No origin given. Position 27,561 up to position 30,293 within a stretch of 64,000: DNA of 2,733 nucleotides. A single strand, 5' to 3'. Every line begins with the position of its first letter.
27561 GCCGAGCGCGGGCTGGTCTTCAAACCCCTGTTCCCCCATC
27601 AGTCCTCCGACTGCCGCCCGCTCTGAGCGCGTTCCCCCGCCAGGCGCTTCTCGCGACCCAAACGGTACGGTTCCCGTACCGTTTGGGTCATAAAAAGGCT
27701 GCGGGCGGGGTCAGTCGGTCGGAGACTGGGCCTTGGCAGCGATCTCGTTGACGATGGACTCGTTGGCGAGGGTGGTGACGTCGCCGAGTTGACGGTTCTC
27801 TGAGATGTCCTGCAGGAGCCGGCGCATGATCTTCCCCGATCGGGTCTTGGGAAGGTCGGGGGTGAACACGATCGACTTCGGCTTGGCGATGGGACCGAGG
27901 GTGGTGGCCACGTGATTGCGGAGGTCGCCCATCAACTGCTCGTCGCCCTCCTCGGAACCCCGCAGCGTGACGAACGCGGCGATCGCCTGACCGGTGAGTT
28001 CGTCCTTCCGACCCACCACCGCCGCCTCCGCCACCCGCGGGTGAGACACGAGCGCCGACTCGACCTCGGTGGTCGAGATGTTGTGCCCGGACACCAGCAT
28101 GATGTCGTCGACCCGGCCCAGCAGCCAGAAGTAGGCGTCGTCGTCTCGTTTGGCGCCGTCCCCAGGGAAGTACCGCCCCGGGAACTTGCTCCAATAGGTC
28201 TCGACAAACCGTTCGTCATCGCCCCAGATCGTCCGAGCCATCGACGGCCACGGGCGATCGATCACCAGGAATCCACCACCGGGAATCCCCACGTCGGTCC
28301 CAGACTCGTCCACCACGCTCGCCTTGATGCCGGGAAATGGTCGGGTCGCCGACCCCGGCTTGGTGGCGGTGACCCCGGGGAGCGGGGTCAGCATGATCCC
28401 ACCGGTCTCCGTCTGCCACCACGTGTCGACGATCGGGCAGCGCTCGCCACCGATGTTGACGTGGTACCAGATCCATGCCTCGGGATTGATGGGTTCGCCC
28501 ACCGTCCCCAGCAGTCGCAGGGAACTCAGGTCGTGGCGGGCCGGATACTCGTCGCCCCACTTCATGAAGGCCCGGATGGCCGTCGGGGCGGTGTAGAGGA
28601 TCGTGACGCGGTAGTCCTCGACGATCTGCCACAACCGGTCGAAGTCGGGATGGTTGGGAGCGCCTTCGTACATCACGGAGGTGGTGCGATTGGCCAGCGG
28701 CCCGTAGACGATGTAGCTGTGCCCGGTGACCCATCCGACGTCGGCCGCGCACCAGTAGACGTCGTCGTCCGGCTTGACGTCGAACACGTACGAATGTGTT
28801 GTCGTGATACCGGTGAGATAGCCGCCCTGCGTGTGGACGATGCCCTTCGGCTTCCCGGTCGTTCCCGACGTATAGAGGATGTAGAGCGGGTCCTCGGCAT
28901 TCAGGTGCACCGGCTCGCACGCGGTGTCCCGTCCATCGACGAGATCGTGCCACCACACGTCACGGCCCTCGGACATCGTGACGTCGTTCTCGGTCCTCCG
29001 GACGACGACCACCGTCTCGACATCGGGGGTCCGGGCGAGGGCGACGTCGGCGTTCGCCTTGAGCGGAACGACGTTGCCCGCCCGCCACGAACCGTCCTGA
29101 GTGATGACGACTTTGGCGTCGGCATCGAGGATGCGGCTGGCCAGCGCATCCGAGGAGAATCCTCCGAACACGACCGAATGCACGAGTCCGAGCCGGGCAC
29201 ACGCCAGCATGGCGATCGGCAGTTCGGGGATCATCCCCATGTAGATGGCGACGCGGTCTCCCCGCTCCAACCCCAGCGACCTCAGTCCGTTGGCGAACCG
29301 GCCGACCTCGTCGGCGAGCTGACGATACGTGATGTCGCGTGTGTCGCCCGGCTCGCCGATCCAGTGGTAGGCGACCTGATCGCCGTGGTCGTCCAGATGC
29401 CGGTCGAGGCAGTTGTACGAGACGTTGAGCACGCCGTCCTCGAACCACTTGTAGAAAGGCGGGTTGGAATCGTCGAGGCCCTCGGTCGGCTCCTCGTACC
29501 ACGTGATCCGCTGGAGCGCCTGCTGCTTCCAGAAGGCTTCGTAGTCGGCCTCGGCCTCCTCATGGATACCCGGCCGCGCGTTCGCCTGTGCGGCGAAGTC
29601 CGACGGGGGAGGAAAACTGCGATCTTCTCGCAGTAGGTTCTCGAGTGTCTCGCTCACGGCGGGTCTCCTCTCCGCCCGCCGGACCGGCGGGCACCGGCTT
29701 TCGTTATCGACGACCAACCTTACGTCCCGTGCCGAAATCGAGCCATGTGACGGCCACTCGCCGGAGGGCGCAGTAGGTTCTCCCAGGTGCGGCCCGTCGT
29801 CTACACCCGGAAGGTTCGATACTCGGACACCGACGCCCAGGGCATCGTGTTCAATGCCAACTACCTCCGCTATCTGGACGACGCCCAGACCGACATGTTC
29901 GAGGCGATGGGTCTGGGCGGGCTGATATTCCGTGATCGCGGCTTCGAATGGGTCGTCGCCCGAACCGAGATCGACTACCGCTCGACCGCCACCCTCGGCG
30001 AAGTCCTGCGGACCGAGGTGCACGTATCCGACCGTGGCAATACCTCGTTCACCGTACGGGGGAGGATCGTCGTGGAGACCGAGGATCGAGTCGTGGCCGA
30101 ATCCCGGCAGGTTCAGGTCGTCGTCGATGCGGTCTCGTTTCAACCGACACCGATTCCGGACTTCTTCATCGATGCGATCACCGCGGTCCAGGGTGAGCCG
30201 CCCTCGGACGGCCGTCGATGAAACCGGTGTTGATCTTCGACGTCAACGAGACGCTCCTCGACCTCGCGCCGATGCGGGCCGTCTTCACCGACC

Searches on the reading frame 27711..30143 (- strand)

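Call 82: search_protein_families(library=pfam, proteins=[window:27711-30143:-], max_evalue=0.001)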
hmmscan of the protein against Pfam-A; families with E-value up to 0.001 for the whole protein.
window:27711-30143:- (810 aa): 3 families
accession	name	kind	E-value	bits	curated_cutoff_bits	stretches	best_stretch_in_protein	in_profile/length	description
PF00501.34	AMP-binding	-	2e-88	297.2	29.9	1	247-637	2-381/384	AMP-binding enzyme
PF13193.12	AMP-binding_C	-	6.1e-27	94.8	24.5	1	693-771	1-76/76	AMP-binding enzyme C-terminal domain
PF16177.11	ACAS_N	-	3.9e-19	68.6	27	1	194-245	5-55/55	Acetyl-coenzyme A synthetase N-terminus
